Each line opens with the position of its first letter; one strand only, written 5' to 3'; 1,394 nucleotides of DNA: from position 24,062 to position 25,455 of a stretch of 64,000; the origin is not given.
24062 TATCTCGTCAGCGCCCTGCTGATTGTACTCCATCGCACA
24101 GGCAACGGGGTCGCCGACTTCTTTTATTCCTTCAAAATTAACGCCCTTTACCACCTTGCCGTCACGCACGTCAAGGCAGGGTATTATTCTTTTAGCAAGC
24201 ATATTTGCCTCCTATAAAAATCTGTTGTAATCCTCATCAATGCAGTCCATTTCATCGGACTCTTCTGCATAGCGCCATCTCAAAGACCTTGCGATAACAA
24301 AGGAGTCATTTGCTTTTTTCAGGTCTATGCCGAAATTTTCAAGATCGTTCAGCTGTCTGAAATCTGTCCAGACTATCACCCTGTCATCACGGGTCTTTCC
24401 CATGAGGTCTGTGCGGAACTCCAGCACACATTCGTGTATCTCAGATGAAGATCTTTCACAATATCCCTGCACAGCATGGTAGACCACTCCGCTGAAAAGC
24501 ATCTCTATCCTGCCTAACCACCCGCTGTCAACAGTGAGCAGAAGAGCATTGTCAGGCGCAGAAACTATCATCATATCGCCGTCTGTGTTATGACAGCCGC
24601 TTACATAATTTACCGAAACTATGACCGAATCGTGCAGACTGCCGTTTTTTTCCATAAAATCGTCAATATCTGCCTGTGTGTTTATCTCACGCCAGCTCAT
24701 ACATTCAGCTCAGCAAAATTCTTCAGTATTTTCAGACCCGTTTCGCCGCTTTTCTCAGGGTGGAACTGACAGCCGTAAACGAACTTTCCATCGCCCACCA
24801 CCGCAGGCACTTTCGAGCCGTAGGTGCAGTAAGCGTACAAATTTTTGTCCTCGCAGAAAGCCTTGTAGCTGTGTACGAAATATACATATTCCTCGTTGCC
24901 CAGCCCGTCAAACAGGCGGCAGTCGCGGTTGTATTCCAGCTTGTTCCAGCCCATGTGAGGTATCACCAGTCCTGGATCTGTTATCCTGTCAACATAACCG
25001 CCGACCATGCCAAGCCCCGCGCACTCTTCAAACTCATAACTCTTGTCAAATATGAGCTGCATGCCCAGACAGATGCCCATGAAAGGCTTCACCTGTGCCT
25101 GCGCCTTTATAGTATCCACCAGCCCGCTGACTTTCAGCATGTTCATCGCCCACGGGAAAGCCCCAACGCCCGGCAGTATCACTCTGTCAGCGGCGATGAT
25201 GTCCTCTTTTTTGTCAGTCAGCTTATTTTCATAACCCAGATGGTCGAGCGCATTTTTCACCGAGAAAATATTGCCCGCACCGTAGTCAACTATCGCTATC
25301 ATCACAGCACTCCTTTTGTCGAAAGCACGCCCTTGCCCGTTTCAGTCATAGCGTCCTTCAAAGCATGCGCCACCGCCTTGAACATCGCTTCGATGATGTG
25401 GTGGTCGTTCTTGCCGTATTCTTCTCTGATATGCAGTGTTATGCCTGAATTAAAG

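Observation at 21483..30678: Histidine operon is a mosaic: four unrelated ORFs are spliced into hisZGD-BH-F-IE, and hisA is missing from its hisH-hisF slot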

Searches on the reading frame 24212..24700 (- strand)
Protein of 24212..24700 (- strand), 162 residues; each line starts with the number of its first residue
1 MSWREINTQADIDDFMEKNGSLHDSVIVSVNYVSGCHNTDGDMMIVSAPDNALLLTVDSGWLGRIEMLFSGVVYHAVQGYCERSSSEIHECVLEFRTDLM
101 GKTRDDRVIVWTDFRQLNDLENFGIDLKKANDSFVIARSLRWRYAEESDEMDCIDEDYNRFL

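Call 3: search_protein_families(library=pfam, proteins=[window:24212-24700:-], max_evalue=0.01)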
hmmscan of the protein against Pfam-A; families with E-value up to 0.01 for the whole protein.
window:24212-24700:- (162 aa): 0 families

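Call 4: search_protein_families(library=ncbifam, proteins=[window:24212-24700:-], max_evalue=0.01)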
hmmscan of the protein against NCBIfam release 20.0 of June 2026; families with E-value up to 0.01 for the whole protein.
window:24212-24700:- (162 aa): 0 families

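Call 7: find_encoding_contigs(protein=window:24212-24700:-, flank=10000, max_places=10)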
Protein window:24212-24700:- (162 aa): 10 contigs read that carry it; 7 places shown.
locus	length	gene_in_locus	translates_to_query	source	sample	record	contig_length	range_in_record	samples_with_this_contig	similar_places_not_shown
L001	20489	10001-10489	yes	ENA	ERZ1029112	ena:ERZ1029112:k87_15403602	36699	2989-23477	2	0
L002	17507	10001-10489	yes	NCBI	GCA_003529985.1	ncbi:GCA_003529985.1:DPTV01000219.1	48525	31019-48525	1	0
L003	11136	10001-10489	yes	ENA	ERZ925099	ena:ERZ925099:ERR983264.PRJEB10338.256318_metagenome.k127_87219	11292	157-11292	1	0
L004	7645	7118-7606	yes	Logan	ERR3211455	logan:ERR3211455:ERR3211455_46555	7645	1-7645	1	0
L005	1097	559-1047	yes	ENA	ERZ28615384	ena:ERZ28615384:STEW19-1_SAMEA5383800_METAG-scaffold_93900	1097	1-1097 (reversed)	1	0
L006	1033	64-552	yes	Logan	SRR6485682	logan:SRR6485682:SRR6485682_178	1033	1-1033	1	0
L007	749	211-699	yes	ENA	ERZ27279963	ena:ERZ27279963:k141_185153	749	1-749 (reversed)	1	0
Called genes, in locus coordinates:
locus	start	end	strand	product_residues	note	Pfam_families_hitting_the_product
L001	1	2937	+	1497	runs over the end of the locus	PF02811:PHP, PF00929:RNase_T, PF07733:DNA_pol3_alpha, PF17657:DNA_pol3_finger, PF14579:HHH_6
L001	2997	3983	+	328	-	-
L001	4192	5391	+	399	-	PF13393:tRNA-synt_His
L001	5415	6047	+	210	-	PF01634:HisG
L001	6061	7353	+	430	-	PF00815:Histidinol_dh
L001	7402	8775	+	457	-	PF19875:DUF6348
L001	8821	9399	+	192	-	PF00475:IGPD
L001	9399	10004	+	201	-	PF00117:GATase, PF01174:SNO (faint)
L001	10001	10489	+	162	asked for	-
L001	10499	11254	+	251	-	PF00977:His_biosynth, PF01207:Dus (faint), PF03060:NMO (faint)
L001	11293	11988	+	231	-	PF02463:SMC_N (faint), PF13476:AAA_23, PF00005:ABC_tran (faint), PF13304:AAA_21, PF13175:AAA_15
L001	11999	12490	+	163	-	-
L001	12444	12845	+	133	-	PF01502:PRA-CH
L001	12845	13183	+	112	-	PF01503:PRA-PH, PF03819:MazG (weak)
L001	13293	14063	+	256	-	-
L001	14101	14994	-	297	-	PF00892:EamA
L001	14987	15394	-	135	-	PF12646:DUF3783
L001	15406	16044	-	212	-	-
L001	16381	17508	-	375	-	PF08887:GAD-like, PF08906:T6SS_Tdi1_C (faint), PF21832:DUF6892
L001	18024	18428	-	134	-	PF00258:Flavodoxin_1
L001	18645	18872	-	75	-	PF13560:HTH_31 (weak), PF12844:HTH_19 (weak), PF13443:HTH_26, PF01381:HTH_3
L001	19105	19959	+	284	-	-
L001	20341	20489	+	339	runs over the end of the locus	PF02912:Phe_tRNA-synt_N, PF01409:tRNA-synt_2d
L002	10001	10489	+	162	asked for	-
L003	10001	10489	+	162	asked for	-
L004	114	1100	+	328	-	-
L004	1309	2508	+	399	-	PF13393:tRNA-synt_His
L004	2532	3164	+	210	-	PF01634:HisG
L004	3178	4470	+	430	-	PF00815:Histidinol_dh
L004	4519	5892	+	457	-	PF19875:DUF6348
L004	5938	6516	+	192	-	PF00475:IGPD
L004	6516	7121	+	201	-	PF00117:GATase, PF01174:SNO (faint)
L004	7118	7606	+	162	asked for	-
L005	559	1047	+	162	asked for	-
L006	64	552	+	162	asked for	-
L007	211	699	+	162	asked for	-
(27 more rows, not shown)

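Call 8: search_protein_families(library=padloc, proteins=[window:24212-24700:-], max_evalue=0.01)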
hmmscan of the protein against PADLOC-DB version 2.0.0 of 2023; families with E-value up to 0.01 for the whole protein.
window:24212-24700:- (162 aa): 0 families

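Call 9: search_protein_families(library=phrogs, proteins=[window:24212-24700:-], max_evalue=0.01)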
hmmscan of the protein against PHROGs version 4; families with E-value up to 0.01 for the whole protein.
window:24212-24700:- (162 aa): 0 families

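Call 36: find_homologous_proteins(query=window:24212-24700:-, max_evalue=0.001)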
Query window:24212-24700:- (162 aa): 7 proteins with E <= 0.001 among 30 candidates.
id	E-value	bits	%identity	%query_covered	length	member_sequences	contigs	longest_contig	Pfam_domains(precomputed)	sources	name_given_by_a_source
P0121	1.3e-103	361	98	100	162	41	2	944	-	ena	-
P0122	4.4e-90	318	88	100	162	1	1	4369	-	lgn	-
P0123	5.1e-86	304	82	100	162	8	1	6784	-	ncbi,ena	-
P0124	9.9e-82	290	80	100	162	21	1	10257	-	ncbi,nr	ncbi:MAG: hypothetical protein IIZ09_06710 [Ruminococcus sp.]|nr:hypothetical protein [Ruminococcus 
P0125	6.6e-48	180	56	96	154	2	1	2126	-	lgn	-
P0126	1.4e-33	134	48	91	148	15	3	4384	-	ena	-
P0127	5.8e-31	125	48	91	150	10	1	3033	-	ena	-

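Call 44: predict_structure(alignment_id=A2)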
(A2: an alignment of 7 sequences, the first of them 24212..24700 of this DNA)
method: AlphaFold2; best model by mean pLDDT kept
length: 162 residues; sequences in the alignment: 7
mean_pLDDT: 56.9   pTM: 0.62
mean pLDDT of the five models: 56.9, 55.7, 49.9, 46.5, 44.9
residues with pLDDT >= 90: 0; 70-90: 50; 50-70: 38; < 50: 74
segments of 3 or more residues with pLDDT < 50: 34-49, 79-106, 114-131, 151-162
pLDDT, mean of each block of 10 residues (from residue 1): 76 76 64 44 44 74 81 63 31 38 44 47 41 69 76 45 39
secondary structure, 60 per line:
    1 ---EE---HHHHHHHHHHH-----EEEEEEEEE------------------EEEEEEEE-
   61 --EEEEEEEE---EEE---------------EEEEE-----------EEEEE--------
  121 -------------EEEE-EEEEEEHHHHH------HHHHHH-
elements in order: H9-19 E25-33 E52-59 E63-70 E74-76 E92-96 E108-112 E134-137 E139-144 H145-149 H156-161

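Call 46: search_protein_representatives(alignment_id=A2)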
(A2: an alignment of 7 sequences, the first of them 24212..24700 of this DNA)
Query: 7 sequences, 155 profile positions. Proteins with E-value up to 0.001 (for the whole library): 286; up to 1e-10: 90; up to 1e-30: 8. The best 150 are listed.
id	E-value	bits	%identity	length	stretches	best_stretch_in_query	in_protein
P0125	2.5e-75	267.9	-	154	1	1-154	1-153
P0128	6.5e-60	217.9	-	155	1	2-149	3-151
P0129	1.7e-42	161.3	-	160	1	1-154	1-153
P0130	1.3e-36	142.2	-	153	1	3-144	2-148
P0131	1.2e-35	139.0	-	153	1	1-145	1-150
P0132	1.2e-33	132.6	-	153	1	1-146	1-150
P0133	1.1e-32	129.5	-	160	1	2-146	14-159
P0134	6.4e-32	126.9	-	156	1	3-149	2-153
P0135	2.0e-30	122.1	-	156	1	3-145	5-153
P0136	5.8e-29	117.3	-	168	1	2-147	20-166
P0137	3.0e-28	115.0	-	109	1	1-87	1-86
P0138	2.1e-27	112.3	-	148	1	2-144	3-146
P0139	2.7e-27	111.9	-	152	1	3-148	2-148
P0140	3.3e-27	111.6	-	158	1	4-146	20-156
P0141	1.1e-26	110.0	-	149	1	1-143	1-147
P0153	6.0e-22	94.5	-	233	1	2-145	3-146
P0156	4.5e-21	91.7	-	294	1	2-142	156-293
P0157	9.3e-21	90.7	-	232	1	2-145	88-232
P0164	1.4e-19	86.8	-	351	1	2-143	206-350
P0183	4.4e-17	78.7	-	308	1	1-140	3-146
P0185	1.1e-16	77.5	-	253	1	3-146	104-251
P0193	6.1e-15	71.8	-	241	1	3-153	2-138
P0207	7.3e-12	61.8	-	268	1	3-96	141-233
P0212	3.4e-11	59.6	-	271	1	2-144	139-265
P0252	1.4e-08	51.1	-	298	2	2-96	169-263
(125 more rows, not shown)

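Call 48: fold_search(model_id=the predicted structure, library=pdb)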
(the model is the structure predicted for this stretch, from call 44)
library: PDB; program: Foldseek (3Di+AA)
matches with E <= 10: 246; with E <= 0.001: 0
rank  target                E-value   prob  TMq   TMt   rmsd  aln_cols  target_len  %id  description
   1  4ytx_P                5.1e-01  0.09  0.20  0.20  16.4       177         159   11  Crystal structure of Ups1-Mdm35 complex with PA (released 2015-08-12)
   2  9c4k_A                7.8e-01  0.06  0.15  0.04  12.0       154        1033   10  Yersinia entomophaga holotoxin complex in prepore conformation (released 2025-12-31)
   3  6jsc_B                7.8e-01  0.04  0.15  0.15  16.8       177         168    8  Crystal structure of the H434A variant of the C-terminal domain of HtaA from Corynebacterium glutamicum (released 2019-11-20)
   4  7o3k                  1.1e+00  0.06  0.17  0.16  14.1       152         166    6  Structure of a monomeric variant (L135E) of Sandercyanin fluorescent protein bound to biliverdin IX-alpha (released 2022-04-13)
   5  1w90_A                1.1e+00  0.02  0.12  0.13  14.8       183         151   10  CBM29-2 mutant D114A: Probing the Mechanism of Ligand Recognition by Family 29 Carbohydrate Binding Modules (released 2005-03-18)
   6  4alo_A                1.2e+00  0.03  0.14  0.14  13.5       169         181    5  STRUCTURE AND PROPERTIES OF H1 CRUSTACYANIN FROM LOBSTER HOMARUS AMERICANUS (released 2012-08-08)
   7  4ytx_N                1.3e+00  0.04  0.17  0.17  16.0       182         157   10  Crystal structure of Ups1-Mdm35 complex with PA (released 2015-08-12)
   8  2hzq                  1.3e+00  0.03  0.14  0.14  14.5       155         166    6  Crystal structure of human apolipoprotein D (ApoD) in complex with progesterone (released 2007-08-14)
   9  4ge1_A                1.3e+00  0.03  0.16  0.14  13.5       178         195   10  Structure of the tryptamine complex of the amine binding protein of Rhodnius prolixus (released 2013-01-02)
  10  6jsa                  1.3e+00  0.02  0.15  0.15  16.3       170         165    9  Crystal structure of the C-terminal domain of HtaA from Corynebacterium glutamicum (released 2019-11-20)
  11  6kyl_B                1.3e+00  0.02  0.14  0.14  19.1       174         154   11  Crystal Structure of Phosphatidic acid Transporter Ups1/Mdm35 in Complex with (2R)-3-(phosphonooxy)propane-1,2-diyl di (released 2019-10-02)
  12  3bgt_A                1.5e+00  0.02  0.11  0.08  16.4       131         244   11  Structural Studies of Acetoacetate Decarboxylase (released 2008-12-23)
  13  4hfo_B                1.6e+00  0.04  0.17  0.15  13.1       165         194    8  Biogenic amine-binding protein selenomethionine derivative (released 2013-01-02)
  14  2byo                  1.6e+00  0.04  0.14  0.13  14.7       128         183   13  Crystal structure of Mycobacterium tuberculosis lipoprotein LppX (Rv2945c) (released 2006-03-22)
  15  3fyu_B                1.8e+00  0.08  0.17  0.10   9.9        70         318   17  Crystal structure of acetyl xylan esterase from Bacillus pumilus obtained in presence of D-xylose and sodium acetate (released 2010-01-26)
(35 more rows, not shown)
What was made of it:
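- Tried and rejected: The first AF2 model of the 162-aa ORF, built from 7 sequences, had pLDDT 57 and was unusable (calls 44, 48).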

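Call 50: search_protein_families(library=pfam, alignment_id=A3, max_evalue=0.01)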
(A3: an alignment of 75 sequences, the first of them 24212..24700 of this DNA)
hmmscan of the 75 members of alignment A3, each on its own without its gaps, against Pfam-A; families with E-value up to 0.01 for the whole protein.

A. member 1, window:24212-24700:- (162 aa): 0 families

B. families by the number of members that match (of 75 scanned): 0 families

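Call 51: search_protein_families(library=pfam, proteins=[P0207, P0212, P0156, P0164, P0153, P0183, P0185, P0193, P0157, P0252], max_evalue=0.01)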
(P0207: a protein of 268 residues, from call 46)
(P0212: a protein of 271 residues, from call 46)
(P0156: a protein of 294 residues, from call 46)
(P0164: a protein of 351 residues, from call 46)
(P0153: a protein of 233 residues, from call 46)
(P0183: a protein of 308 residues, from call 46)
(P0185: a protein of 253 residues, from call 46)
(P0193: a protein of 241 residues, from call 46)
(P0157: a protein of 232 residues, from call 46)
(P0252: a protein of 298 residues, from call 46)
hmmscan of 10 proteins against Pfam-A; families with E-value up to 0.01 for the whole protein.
P0207 (268 aa): 0 families

P0212 (271 aa): 0 families

P0156 (294 aa): 0 families

P0164 (351 aa): 1 family
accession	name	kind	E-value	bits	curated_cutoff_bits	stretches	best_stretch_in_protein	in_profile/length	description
PF13021.12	DUF3885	-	9.3e-33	114.4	23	1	19-196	14-189/189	Domain of unknown function (DUF3885)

P0153 (233 aa): 1 family
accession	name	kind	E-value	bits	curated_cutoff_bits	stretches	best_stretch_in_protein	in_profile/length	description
PF14206.11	Cys_rich_CPCC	-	3.6e-24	84.8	24.5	1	149-224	1-75/75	Cysteine-rich CPCC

P0183 (308 aa): 0 families

P0185 (253 aa): 0 families

P0193 (241 aa): 0 families

P0157 (232 aa): 1 family
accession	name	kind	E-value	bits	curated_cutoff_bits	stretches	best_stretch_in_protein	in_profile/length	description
PF08958.15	DUF1871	-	0.0095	16.7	22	0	11-79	4-67/77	Domain of unknown function (DUF1871)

P0252 (298 aa): 4 families
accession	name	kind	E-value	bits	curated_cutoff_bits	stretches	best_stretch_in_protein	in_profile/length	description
PF00583.31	Acetyltransf_1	-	4.6e-16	59.6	20.7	1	21-133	8-116/116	Acetyltransferase (GNAT) family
PF13508.13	Acetyltransf_7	-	4.8e-10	40.1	27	1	45-134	2-83/84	Acetyltransferase (GNAT) domain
PF13527.13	Acetyltransf_9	-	9.2e-06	26.1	25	1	3-134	2-125/127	Acetyltransferase (GNAT) domain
PF13673.13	Acetyltransf_10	-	0.00011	22.6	23.6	1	34-138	19-112/128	Acetyltransferase (GNAT) domain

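Call 54: search_solved_structures(query=A3, max_evalue=1)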
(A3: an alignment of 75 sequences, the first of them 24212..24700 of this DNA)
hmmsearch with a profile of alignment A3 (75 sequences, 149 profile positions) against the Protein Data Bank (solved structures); distinct sequences matched with E-value up to 1: 0.

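Call 58: predict_structure(alignment_id=A3)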
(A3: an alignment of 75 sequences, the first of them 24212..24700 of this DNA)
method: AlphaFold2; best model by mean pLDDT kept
length: 162 residues; sequences in the alignment: 75
mean_pLDDT: 89.3   pTM: 0.86
mean pLDDT of the five models: 89.3, 87.9, 87.4, 87.0, 86.0
residues with pLDDT >= 90: 90; 70-90: 65; 50-70: 7; < 50: 0
segments of 3 or more residues with pLDDT < 50: none
pLDDT, mean of each block of 10 residues (from residue 1): 94 97 96 89 75 96 97 92 87 92 81 84 80 94 93 83 84
secondary structure, 60 per line:
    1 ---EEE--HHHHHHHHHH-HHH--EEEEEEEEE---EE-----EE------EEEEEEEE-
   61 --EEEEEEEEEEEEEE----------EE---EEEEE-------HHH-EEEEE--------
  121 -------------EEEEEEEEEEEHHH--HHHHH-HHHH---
elements in order: E4-6 H9-18 E25-33 E52-59 E63-76 E92-96 E108-112 E134-144 H150-154 H156-159
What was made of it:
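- On HisA (ProFAR isomerase): could the 162-aa ORF be one?: The AF2 model (pLDDT 89) is one helix plus an antiparallel sheet over 162 aa (call 58).
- The AF2 model is a small alpha+beta fold, not a (beta-alpha)8 barrel (call 58).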

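Call 61: fold_search(model_id=the predicted structure, library=pdb)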
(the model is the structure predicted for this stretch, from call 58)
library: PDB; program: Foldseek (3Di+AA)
matches with E <= 10: 279; with E <= 0.001: 0
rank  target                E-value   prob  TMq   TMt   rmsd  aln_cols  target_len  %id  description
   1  3kaz_C                1.2e-01  0.10  0.17  0.16  16.5       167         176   11  Crystal structure of abscisic acid receptor PYL2 (released 2009-12-08)
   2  5jo2_A                1.4e-01  0.06  0.15  0.14  15.2       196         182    8  Crystal structure of abscisic acid-bound abscisic acid receptor PYL3 in complex with type 2C protein phosphatase HAB1 (released 2016-09-07)
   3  3nr4_A                1.6e-01  0.11  0.18  0.16  15.6       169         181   11  Pyrabactin-bound PYL2 (released 2010-07-14)
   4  3nr4_B                1.7e-01  0.08  0.15  0.14  15.5       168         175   10  Pyrabactin-bound PYL2 (released 2010-07-14)
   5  3kaz_A                1.8e-01  0.10  0.18  0.16  15.7       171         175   13  Crystal structure of abscisic acid receptor PYL2 (released 2009-12-08)
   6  2nbv_MODEL_1_A        2.6e-01  0.12  0.17  0.23  14.5       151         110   10  Solution structure of the Rpn13 Pru domain engaging the hPLIC2 UBL domain (released 2016-07-20)
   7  3nmp_A                2.7e-01  0.09  0.18  0.17  15.6       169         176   11  Crystal structure of the abscisic receptor PYL2 mutant A93F in complex with pyrabactin (released 2010-08-25)
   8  4c94_A                2.9e-01  0.05  0.15  0.15  16.6       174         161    9  Crystal Structure of the Strawberry Pathogenesis-Related 10 (PR-10) Fra a 3 protein in complex with Catechin (released 2013-10-16)
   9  5xbz_A                2.9e-01  0.04  0.13  0.05  16.2       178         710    9  Crystal structure of GH family 81 beta-1,3-glucanase from Rhizomucr miehei complexed with laminaripentaose (released 2018-03-28)
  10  5v77_B                3.0e-01  0.66  0.36  0.52   8.0       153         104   10  Crystal structure of an uncharacterized protein from Neisseria gonorrhoeae (released 2017-04-12)
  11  6eej_B                3.2e-01  0.06  0.16  0.11  17.9       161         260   11  Streptomyces bingchenggensis Aldolase-Dehydratase in covalent complex with dienone product. (released 2019-08-14)
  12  5v77_A                3.4e-01  0.54  0.34  0.49   8.1       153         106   11  Crystal structure of an uncharacterized protein from Neisseria gonorrhoeae (released 2017-04-12)
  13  6eej_A                3.6e-01  0.06  0.16  0.11  17.7       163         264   10  Streptomyces bingchenggensis Aldolase-Dehydratase in covalent complex with dienone product. (released 2019-08-14)
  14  4zbo_A                3.6e-01  0.05  0.14  0.10  17.4       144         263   12  Streptomyces bingchenggensis acetoacetate decarboxylase in non-covalent complex with potassium formate (released 2015-06-17)
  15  6sjj_C                4.5e-01  0.03  0.13  0.13  16.3       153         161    8  A new modulated crystal structure of ANS complex of St John's wort Hyp-1 protein with 36 protein molecules in the asym (released 2020-06-24)
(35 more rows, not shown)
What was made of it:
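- Tried and rejected: The best hit had E 0.12, and the highest-probability hit was an uncharacterised Neisseria protein, 5v77, at probability 0.66 (call 61).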

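Call 62: find_encoding_contigs(protein=P0125, flank=4000, max_places=3)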
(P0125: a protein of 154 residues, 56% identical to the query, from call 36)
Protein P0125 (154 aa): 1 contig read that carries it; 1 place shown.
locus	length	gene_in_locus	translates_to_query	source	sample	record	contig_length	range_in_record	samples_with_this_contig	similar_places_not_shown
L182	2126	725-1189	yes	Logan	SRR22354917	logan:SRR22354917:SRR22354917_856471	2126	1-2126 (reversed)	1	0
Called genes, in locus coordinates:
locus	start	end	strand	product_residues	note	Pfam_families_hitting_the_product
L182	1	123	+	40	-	?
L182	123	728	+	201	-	PF00117:GATase, PF01174:SNO (faint)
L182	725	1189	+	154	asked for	-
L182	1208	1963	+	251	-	PF00977:His_biosynth, PF01207:Dus (faint), PF03060:NMO (faint)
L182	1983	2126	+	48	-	?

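Call 63: find_encoding_contigs(protein=P0126, flank=4000, max_places=3)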
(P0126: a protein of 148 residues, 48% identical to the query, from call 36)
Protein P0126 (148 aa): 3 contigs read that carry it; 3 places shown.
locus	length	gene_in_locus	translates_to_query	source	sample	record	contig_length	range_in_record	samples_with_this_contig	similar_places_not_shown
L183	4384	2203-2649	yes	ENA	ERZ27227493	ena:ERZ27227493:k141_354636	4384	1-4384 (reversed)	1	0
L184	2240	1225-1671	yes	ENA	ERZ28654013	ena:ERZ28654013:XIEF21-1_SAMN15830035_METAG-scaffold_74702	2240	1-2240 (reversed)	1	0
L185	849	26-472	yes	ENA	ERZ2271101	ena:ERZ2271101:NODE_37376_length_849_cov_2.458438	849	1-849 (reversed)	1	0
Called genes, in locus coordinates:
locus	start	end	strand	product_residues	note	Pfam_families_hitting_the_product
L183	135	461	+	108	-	-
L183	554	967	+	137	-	-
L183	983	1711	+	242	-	PF00977:His_biosynth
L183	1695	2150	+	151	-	-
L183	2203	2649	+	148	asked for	-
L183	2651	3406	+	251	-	PF00977:His_biosynth, PF01207:Dus (faint), PF01180:DHO_dh (faint)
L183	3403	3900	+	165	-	PF25753:SF0329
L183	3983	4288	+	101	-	PF13630:SdpI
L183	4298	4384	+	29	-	?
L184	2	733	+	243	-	?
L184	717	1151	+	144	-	-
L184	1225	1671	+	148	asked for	-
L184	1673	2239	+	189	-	?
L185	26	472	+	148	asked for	-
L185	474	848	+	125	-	?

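Call 64: find_encoding_contigs(protein=P0130, flank=4000, max_places=3)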
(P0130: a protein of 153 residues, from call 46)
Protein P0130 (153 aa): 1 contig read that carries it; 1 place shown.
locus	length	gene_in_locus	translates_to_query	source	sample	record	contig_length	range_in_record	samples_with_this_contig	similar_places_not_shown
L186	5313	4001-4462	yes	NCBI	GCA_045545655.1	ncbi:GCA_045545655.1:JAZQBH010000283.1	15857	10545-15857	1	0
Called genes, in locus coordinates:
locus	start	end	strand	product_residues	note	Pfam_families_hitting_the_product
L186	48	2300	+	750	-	-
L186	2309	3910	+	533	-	PF02156:Glyco_hydro_26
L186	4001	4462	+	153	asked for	-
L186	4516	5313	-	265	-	?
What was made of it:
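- More distant family members lie in unrelated contexts or are fused to GNAT, DUF3885 or CPCC domains (calls 51, 64). A distant family member lies outside his operons (call 64).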

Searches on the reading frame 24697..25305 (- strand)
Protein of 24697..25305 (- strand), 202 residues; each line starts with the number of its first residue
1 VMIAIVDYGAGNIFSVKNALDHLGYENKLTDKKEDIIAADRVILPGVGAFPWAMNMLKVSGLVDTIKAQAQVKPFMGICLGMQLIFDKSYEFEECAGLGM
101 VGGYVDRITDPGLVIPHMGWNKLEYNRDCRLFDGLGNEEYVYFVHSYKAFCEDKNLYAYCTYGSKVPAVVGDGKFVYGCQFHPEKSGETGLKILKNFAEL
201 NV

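Call 3: search_protein_families(library=pfam, proteins=[window:24697-25305:-], max_evalue=0.01)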
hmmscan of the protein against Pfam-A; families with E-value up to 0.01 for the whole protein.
window:24697-25305:- (202 aa): 4 families
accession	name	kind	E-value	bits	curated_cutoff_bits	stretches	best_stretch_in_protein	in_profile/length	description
PF00117.34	GATase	-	2.2e-23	83.3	22.8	1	5-197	2-186/190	Glutamine amidotransferase class-I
PF01174.25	SNO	-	2.5e-05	24.7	27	1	11-197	6-182/188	SNO glutamine amidotransferase family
PF07685.20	GATase_3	-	0.00084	19.4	27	1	8-89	7-92/196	CobB/CobQ-like glutamine amidotransferase domain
PF07722.19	Peptidase_C26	-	0.0034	17.6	20.5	0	67-85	100-118/219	Peptidase C26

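Call 4: search_protein_families(library=ncbifam, proteins=[window:24697-25305:-], max_evalue=0.01)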
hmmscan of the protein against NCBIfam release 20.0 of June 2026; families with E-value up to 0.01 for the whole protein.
window:24697-25305:- (202 aa): 19 families
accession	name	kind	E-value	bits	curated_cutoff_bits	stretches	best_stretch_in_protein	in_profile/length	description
TIGR01855.1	IMP_synth_hisH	equivalog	2.9e-68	229.6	105.4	1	3-199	1-197/198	imidazole glycerol phosphate synthase subunit HisH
NF010608.0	PRK14004.1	equivalog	8.6e-46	156.3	216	1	2-200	1-209/210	imidazole glycerol phosphate synthase subunit HisH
NF001975.0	PRK00758.1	equivalog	1.2e-12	47.9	198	1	1-200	2-181/185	GMP synthase subunit A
TIGR00888.1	guaA_Nterm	equivalog_domain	3e-10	39.8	172.15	1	35-199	36-182/188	glutamine-hydrolyzing GMP synthase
NF000848.1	PRK00074.1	equivalog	5e-06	25.4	400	1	72-198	70-184/512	glutamine-hydrolyzing GMP synthase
TIGR03800.1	PLP_synth_Pdx2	equivalog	5.4e-06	26.5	105.55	1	18-94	16-92/184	pyridoxal 5'-phosphate synthase glutaminase subunit PdxT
NF001989.1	PRK00784.1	equivalog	9.8e-06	24.5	273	1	27-86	275-335/480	cobyric acid synthase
NF005367.0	PRK06895.1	equivalog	0.00041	20.3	265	1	68-199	68-187/190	anthranilate synthase component II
TIGR00566.1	trpG_papA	subfamily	0.0005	19.9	121.05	0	30-85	35-87/192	glutamine amidotransferase of anthranilate synthase or aminodeoxychorismate synthase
TIGR01737.1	FGAM_synth_I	equivalog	0.00051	19.5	177.8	1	1-86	1-92/228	phosphoribosylformylglycinamidine synthase I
NF010050.0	PRK13526.1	equivalog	0.00053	19.8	181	1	18-88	19-87/179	glutamine amidotransferase subunit PdxT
NF011201.0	PRK14607.1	equivalog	0.0011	17.8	670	0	175-199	162-187/534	bifunctional anthranilate synthase component II/anthranilate phosphoribosyltransferase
TIGR00337.1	PyrG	equivalog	0.0011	17.7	462.75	0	33-85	339-386/526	glutamine hydrolyzing CTP synthase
TIGR00313.1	cobQ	equivalog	0.0015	17.4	309.9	1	21-86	265-333/477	cobyric acid synthase CobQ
TIGR01368.1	CPSaseIIsmall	equivalog_domain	0.0029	16.6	307.35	0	59-85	232-259/361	glutamine-hydrolyzing carbamoyl-phosphate synthase small subunit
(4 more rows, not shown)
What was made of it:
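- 24697..25305 (-): hisH. TIGR01855 at 230 bits (call 4).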
